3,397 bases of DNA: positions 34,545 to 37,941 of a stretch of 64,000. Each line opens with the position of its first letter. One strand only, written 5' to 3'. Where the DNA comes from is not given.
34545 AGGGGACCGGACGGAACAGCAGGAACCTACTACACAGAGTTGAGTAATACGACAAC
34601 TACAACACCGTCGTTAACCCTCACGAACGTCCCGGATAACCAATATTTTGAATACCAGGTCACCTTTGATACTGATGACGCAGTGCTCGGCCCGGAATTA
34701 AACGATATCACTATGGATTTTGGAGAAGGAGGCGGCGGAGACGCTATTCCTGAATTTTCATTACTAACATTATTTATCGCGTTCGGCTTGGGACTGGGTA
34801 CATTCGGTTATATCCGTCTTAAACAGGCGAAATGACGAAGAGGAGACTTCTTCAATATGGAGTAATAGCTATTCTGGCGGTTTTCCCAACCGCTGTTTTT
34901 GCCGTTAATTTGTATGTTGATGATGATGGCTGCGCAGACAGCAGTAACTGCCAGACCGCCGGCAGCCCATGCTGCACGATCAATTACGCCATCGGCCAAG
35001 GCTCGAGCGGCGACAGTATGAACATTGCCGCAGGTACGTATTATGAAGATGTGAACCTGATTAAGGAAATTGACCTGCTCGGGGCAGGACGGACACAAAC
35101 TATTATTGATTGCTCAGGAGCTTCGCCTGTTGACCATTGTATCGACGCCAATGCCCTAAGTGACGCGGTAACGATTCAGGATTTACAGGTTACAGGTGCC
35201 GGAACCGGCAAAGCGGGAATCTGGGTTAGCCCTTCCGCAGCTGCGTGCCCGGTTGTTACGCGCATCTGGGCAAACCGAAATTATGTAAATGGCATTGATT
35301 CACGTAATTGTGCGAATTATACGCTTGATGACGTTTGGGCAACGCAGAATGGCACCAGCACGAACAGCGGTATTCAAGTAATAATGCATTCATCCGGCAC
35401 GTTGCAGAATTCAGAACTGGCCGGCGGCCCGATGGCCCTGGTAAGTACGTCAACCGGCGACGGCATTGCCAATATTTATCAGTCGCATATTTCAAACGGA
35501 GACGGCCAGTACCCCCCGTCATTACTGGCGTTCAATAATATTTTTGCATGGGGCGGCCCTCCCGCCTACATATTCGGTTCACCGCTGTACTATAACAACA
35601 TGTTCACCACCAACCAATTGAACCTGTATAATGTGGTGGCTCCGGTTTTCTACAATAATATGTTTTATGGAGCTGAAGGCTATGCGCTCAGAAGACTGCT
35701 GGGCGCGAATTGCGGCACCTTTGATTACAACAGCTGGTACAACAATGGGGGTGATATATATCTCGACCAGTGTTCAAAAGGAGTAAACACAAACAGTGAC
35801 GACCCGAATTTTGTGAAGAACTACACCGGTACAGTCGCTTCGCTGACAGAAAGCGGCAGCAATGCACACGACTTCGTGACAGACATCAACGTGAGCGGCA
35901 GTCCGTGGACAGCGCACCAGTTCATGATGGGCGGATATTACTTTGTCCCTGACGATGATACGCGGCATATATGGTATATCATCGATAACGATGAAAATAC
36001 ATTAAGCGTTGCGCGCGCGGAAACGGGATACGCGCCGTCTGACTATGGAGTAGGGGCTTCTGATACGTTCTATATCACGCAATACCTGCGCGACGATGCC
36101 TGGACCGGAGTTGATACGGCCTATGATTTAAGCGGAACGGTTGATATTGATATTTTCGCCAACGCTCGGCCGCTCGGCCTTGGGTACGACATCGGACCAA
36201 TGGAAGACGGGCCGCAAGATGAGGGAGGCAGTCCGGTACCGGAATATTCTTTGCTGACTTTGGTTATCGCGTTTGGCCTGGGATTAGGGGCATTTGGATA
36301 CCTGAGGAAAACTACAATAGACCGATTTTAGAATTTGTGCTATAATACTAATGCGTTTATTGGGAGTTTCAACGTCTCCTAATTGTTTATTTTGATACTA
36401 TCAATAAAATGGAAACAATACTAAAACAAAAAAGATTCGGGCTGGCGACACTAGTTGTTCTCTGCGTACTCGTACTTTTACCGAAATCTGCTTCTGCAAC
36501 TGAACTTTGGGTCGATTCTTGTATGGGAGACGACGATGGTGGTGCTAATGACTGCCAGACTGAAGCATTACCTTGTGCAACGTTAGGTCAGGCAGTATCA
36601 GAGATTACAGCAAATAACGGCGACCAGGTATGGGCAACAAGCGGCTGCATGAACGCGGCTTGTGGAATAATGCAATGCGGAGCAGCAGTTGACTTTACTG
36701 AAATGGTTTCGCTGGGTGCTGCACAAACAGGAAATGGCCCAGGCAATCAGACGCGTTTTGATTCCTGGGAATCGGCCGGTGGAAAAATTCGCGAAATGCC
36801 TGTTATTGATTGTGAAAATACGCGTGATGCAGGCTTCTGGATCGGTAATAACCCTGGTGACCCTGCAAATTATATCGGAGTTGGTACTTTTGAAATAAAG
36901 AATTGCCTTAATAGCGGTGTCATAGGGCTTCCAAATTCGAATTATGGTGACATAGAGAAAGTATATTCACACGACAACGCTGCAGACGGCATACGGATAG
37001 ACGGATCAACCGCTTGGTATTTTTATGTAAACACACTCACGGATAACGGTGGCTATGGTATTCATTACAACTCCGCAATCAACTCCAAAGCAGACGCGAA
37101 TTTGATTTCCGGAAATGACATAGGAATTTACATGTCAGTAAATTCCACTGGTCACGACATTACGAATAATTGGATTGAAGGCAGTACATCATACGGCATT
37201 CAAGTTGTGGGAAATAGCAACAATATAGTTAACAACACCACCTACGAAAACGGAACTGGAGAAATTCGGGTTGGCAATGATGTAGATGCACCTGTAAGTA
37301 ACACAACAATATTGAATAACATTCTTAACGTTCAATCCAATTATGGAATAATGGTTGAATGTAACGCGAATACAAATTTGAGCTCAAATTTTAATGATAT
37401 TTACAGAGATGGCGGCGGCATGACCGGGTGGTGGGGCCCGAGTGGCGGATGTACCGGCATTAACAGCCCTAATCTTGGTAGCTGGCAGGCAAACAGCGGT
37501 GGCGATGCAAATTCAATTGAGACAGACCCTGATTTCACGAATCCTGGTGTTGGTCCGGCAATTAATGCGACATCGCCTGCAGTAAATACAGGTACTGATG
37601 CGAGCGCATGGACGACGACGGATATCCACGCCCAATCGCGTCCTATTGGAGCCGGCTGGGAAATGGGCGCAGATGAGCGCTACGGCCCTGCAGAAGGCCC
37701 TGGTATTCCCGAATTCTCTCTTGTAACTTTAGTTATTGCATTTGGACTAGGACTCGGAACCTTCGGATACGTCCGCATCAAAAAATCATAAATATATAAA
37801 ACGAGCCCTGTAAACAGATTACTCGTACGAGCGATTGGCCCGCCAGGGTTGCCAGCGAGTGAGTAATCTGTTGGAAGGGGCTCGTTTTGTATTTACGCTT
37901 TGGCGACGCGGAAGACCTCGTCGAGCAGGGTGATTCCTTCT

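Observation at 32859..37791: Three tandem secreted LamG/beta-helix proteins share a PEF/PEP-CTERM-like sorting signal; no cognate sortase is recognised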

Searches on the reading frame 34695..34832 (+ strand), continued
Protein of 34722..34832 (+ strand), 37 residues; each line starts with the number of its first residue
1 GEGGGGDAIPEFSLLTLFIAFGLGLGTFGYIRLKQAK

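Call 86: find_encoding_contigs(protein=P0018, flank=10000, max_places=1)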
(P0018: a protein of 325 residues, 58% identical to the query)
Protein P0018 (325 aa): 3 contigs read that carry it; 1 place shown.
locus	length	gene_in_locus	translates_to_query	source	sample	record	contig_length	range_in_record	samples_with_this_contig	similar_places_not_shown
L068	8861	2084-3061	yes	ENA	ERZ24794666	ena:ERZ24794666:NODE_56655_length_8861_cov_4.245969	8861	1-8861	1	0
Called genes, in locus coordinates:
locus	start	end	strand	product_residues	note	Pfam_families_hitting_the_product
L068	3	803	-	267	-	?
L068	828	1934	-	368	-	PF13439:Glyco_transf_4 (weak), PF00534:Glycos_transf_1, PF13692:Glyco_trans_1_4, PF13524:Glyco_trans_1_2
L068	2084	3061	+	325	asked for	PF09721:Exosortase_EpsH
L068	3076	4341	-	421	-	PF05048:NosD (weak), PF13229:Beta_helix (weak)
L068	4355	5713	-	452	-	PF05048:NosD, PF13229:Beta_helix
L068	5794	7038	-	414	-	PF13439:Glyco_transf_4, PF13579:Glyco_trans_4_4 (weak), PF00534:Glycos_transf_1, PF13692:Glyco_trans_1_4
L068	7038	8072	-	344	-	PF04055:Radical_SAM, PF13186:SPASM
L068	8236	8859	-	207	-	?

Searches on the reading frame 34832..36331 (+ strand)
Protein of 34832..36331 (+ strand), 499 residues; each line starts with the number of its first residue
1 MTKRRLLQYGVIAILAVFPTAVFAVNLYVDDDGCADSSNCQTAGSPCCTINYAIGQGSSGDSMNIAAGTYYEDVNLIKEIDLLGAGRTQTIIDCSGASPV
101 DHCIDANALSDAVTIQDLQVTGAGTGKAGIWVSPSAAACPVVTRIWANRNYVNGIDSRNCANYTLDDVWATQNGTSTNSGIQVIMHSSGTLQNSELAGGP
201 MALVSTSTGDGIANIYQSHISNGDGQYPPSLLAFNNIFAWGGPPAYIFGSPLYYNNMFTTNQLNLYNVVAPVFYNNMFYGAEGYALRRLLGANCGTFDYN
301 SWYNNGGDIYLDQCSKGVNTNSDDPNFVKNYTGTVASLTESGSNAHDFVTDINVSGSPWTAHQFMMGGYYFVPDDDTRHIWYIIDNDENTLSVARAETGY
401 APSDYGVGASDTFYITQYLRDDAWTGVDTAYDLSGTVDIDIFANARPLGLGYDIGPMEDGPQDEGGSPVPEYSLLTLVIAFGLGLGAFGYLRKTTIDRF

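Call 3: search_protein_families(library=ncbifam, proteins=[window:34832-36331:+], max_evalue=1)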
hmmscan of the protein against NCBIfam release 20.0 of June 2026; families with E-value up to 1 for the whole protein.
window:34832-36331:+ (499 aa): 2 families
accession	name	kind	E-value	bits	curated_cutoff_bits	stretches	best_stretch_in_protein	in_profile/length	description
TIGR04247.1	NosD_copper_fam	subfamily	0.00013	20.7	300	1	52-168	3-113/377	nitrous oxide reductase family maturation protein NosD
NF047854.1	LIC10774_subfam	equivalog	0.0013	17.8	380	1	25-74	59-107/358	LIC10774/LIC10365 family surface protein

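Call 4: search_protein_families(library=pfam, proteins=[window:34832-36331:+], max_evalue=1)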
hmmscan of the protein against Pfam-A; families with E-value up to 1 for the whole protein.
window:34832-36331:+ (499 aa): 0 families

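Call 38: list_cluster_members(proteins=[P0004, P0006, P0008, P0003, window:34832-36328:+])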
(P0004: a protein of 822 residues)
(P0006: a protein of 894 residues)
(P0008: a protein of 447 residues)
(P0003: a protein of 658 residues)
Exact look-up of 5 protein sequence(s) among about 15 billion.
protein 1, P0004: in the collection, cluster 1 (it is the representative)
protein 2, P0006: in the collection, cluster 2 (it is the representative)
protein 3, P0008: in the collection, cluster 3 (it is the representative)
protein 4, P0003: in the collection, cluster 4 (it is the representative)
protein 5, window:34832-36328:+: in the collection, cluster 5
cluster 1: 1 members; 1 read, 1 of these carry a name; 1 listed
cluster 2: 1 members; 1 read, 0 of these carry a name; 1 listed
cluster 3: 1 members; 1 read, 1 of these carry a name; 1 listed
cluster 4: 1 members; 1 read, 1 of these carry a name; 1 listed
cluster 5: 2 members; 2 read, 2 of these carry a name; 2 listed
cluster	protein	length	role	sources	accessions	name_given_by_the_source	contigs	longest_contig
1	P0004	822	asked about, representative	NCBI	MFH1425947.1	MAG: right-handed parallel beta-helix repeat-containing protein [Candidatus ...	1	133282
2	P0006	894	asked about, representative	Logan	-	-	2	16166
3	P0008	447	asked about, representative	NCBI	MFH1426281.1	MAG: right-handed parallel beta-helix repeat-containing protein [Candidatus ...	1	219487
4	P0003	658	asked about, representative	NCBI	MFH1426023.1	MAG: LamG domain-containing protein [Candidatus Kerfeldbacteria bacterium]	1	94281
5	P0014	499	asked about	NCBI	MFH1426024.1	MAG: hypothetical protein ABIG66_01170 [Candidatus Kerfeldbacteria bacterium]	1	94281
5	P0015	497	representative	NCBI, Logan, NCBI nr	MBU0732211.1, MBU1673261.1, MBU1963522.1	hypothetical protein KKC88_05010 [Patescibacteria group bacterium] | hypothetical protein [Patescibacteria group bacterium]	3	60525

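Call 43: search_protein_families(library=ncbifam, proteins=[L041:3427-4404:-, L041:7167-8996:+], max_evalue=0.1)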
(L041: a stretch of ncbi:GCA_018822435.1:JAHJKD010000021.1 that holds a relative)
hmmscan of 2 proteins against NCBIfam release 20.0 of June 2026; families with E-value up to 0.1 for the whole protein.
L041:3427-4404:- (325 aa): 9 families
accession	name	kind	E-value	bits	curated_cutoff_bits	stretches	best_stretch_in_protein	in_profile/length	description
TIGR04178.1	exo_archaeo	signature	9.7e-14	51.4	23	1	213-305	2-92/97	exosortase/archaeosortase family protein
TIGR03762.1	archaeo_artC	exception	3.6e-13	50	100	1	156-304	123-271/274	archaeosortase C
TIGR04162.1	exo_VPEID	exception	1.8e-10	40.4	150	1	55-296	45-290/516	exosortase E/protease, VPEID-CTERM system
TIGR02602.1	8TM_EpsH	subfamily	3.4e-10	39.8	105.55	1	186-304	124-236/241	exosortase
TIGR04489.1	exosort_XrtO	exception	4.5e-07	29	250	1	214-305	165-255/451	exosortase O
TIGR03109.2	exosort_XrtA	exception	1.4e-05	24.7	208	1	129-304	80-255/261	exosortase A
NF035943.2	exosort_XrtV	exception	3.3e-05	23.3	313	1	119-298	85-256/270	exosortase V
TIGR04152.1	exosort_VPLPA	exception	6.3e-05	22.2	400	1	185-302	125-236/486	VPLPA-CTERM-specific exosortase XrtD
NF033770.1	exosort_XrtT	exception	0.00022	19.9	250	1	213-292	170-251/472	exosortase T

L041:7167-8996:+ (609 aa): 2 families
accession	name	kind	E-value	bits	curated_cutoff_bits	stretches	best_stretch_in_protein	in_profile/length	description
NF050013.1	HpsJ_like_A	equivalog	0.014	15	140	1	237-298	46-107/217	HpsJ-like protein, cyanoexosortase A-associated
NF042931.1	SAG1386_EF1546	equivalog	0.064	13.3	80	1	256-312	20-76/158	SAG1386/EF1546 family surface-associated protein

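Call 65: predict_structure(protein=window:34832-36328:+)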
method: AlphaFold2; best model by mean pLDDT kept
length: 499 residues; sequences in the alignment: 1
mean_pLDDT: 35.0   pTM: 0.27
mean pLDDT of the five models: 35.0, 26.6, 25.4, 23.6, 22.6
residues with pLDDT >= 90: 0; 70-90: 2; 50-70: 28; < 50: 469
segments of 3 or more residues with pLDDT < 50: 1-89, 96-114, 122-141, 148-475, 490-499
pLDDT, mean of each block of 10 residues (from residue 1): 42 45 31 38 35 27 30 38 38 47 43 50 44 41 48 43 43 35 39 34 32 31 27 25 25 23 24 28 34 36 34 34 33 27 28 28 28 32 35 33 29 28 29 26 26 35 40 51 61 39
secondary structure, 60 per line:
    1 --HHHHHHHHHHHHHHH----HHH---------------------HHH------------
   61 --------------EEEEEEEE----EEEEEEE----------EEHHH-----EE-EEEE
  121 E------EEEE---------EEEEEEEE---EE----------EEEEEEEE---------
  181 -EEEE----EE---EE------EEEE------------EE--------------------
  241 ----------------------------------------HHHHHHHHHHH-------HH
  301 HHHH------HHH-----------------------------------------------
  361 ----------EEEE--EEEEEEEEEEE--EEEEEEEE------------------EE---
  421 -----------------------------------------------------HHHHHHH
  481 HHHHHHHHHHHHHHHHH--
elements in order: H3-17 E75-82 E87-93 E117-121 E128-131 E141-148 E164-171 E182-185 E203-206 H281-291 H299-304 E371-374 E377-387 E390-397 H474-497

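Call 84: search_protein_families(library=ncbifam, proteins=[P0015, L042:1275-2615:+, L042:4746-6044:+, L042:6065-7420:+, L042:2646-4625:+], max_evalue=0.01)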
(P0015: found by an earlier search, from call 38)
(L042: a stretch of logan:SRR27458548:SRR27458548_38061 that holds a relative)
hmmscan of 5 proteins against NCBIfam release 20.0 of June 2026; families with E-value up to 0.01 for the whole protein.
P0015 (497 aa): 2 families
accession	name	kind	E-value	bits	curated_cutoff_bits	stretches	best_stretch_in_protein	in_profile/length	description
NF041518.1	choice_anch_Q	domain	8.8e-06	25.9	25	1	426-457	26-57/58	choice-of-anchor Q domain-containing protein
TIGR04247.1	NosD_copper_fam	subfamily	0.0037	15.9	300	1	51-133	3-82/377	nitrous oxide reductase family maturation protein NosD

L042:1275-2615:+ (446 aa): 1 family
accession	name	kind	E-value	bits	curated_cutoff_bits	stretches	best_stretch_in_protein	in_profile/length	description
NF041518.1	choice_anch_Q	domain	3.3e-08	33.7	25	1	369-407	18-57/58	choice-of-anchor Q domain-containing protein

L042:4746-6044:+ (432 aa): 1 family
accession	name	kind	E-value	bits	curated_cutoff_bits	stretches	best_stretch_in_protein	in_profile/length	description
NF041518.1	choice_anch_Q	domain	6.5e-10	39.1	25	1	352-391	17-56/58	choice-of-anchor Q domain-containing protein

L042:6065-7420:+ (451 aa): 2 families
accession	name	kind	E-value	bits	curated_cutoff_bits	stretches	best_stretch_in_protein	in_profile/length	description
TIGR04247.1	NosD_copper_fam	subfamily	0.0014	17.3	300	0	131-315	57-230/377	nitrous oxide reductase family maturation protein NosD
NF041518.1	choice_anch_Q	domain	0.004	17.4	25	0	371-408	17-54/58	choice-of-anchor Q domain-containing protein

L042:2646-4625:+ (659 aa): 1 family
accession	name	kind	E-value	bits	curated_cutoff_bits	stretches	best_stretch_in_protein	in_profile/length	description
NF052521.1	TafC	equivalog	2.1e-20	73.2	410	1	358-536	189-362/373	TafC family fimbrial protein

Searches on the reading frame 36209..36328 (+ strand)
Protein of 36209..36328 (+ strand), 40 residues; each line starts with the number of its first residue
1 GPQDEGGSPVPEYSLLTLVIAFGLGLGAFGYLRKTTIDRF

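Call 5: search_protein_families(library=ncbifam, proteins=[window:36209-36328:+], max_evalue=10)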
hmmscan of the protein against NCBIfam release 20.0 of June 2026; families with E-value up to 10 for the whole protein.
seq(40 aa): 0 families

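Call 6: search_protein_families(library=pfam, proteins=[window:36209-36328:+], max_evalue=10)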
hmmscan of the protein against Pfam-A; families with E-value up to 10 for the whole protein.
seq(40 aa): 2 families
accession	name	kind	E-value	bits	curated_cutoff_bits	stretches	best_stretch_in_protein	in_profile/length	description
PF10981.13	DUF2788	-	0.055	14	25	1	17-39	27-49/51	Protein of unknown function (DUF2788)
PF05968.16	Bacillus_PapR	-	0.25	12.1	27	1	14-28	8-22/48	Bacillus PapR protein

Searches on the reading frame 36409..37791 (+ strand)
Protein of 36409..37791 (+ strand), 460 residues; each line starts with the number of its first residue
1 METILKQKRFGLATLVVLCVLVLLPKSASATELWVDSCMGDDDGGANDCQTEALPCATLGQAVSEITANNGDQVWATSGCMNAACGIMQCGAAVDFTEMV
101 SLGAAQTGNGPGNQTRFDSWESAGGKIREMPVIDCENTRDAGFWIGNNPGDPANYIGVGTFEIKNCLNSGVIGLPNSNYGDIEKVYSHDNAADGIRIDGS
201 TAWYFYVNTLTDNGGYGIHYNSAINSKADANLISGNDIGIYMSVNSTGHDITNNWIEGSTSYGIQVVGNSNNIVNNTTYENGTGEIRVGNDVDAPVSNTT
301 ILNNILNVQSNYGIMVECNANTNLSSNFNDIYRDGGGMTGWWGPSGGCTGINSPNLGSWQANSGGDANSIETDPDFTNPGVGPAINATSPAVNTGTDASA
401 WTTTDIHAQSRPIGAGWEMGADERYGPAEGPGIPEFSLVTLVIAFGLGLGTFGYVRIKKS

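Call 3: search_protein_families(library=ncbifam, proteins=[window:36409-37791:+], max_evalue=1)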
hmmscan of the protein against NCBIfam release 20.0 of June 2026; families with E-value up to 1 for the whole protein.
window:36409-37791:+ (460 aa): 1 family
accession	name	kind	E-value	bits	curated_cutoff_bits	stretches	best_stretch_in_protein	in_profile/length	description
NF041518.1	choice_anch_Q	domain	2.2e-05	24.6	25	1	384-423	18-56/58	choice-of-anchor Q domain-containing protein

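Call 4: search_protein_families(library=pfam, proteins=[window:36409-37791:+], max_evalue=1)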
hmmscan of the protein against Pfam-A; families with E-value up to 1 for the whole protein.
window:36409-37791:+ (460 aa): 3 families
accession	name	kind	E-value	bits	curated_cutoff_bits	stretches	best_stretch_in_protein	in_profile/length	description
PF13229.12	Beta_helix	-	5.6e-10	39.5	25.9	2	170-277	47-157/158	Right handed beta helix region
PF05048.19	NosD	-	2.2e-05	24.4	23.6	2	172-281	63-172/212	Periplasmic copper-binding protein (NosD)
PF07472.16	PA-IIL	-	0.0068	17.2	21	1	238-330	9-98/107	Fucose-binding lectin II (PA-IIL)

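Call 9: find_encoding_contigs(protein=window:36409-37791:+, flank=10000, max_places=6)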
Protein window:36409-37791:+ (460 aa): no gene with exactly this product is on record in the collection.

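Call 11: find_homologous_proteins(query=window:36409-37788:+, max_evalue=0.001)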
Query window:36409-37788:+ (460 aa): 2 proteins with E <= 0.001 among 8000 candidates.
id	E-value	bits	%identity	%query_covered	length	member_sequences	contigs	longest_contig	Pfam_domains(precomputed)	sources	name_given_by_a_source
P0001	0.0e+0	1050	100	100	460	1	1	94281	PF13229.13,PF05048.20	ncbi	ncbi:MAG: right-handed parallel beta-helix repeat-containing protein [Candidatus Kerfeldbacteria bac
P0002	1.4e-120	422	49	97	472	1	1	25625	PF13229.13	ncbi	ncbi:MAG: right-handed parallel beta-helix repeat-containing protein [Candidatus Kerfeldbacteria bac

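Call 13: find_encoding_contigs(protein=P0001, flank=10000, max_places=4)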
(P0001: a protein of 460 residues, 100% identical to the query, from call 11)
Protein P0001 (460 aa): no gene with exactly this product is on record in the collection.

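Call 14: find_encoding_contigs(protein=P0002, flank=10000, max_places=4)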
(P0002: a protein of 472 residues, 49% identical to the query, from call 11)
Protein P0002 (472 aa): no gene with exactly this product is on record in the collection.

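Call 16: list_cluster_members(proteins=[P0001, P0002])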
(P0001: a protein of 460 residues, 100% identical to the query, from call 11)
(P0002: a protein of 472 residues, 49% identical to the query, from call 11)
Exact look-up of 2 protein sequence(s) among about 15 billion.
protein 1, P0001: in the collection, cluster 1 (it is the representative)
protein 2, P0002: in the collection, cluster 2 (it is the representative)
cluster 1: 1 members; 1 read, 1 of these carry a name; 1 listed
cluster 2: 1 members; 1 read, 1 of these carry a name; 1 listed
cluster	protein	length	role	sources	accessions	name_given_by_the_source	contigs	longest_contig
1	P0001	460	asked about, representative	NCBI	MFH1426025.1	MAG: right-handed parallel beta-helix repeat-containing protein [Candidatus ...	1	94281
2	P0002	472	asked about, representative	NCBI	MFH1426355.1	MAG: right-handed parallel beta-helix repeat-containing protein [Candidatus ...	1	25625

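Call 84: search_protein_families(library=ncbifam, proteins=[P0002], max_evalue=0.01)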
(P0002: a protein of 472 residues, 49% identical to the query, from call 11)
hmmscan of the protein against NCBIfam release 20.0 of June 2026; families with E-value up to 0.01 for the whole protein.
P0002 (472 aa): 1 family
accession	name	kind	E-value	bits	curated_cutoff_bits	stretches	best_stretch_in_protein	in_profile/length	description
NF041518.1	choice_anch_Q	domain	0.00035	20.8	25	1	393-433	17-56/58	choice-of-anchor Q domain-containing protein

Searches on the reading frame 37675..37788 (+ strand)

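Call 5: search_protein_families(library=ncbifam, proteins=[window:37675-37788:+], max_evalue=10)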
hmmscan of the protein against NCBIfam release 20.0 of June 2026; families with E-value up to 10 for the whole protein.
seq(38 aa): 0 families

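Call 6: search_protein_families(library=pfam, proteins=[window:37675-37788:+], max_evalue=10)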
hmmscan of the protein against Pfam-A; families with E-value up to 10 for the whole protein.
seq(38 aa): 1 family
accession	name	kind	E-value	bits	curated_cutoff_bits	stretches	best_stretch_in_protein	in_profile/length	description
PF12750.12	Maff2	-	0.046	14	27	1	16-34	11-29/70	Maff2 family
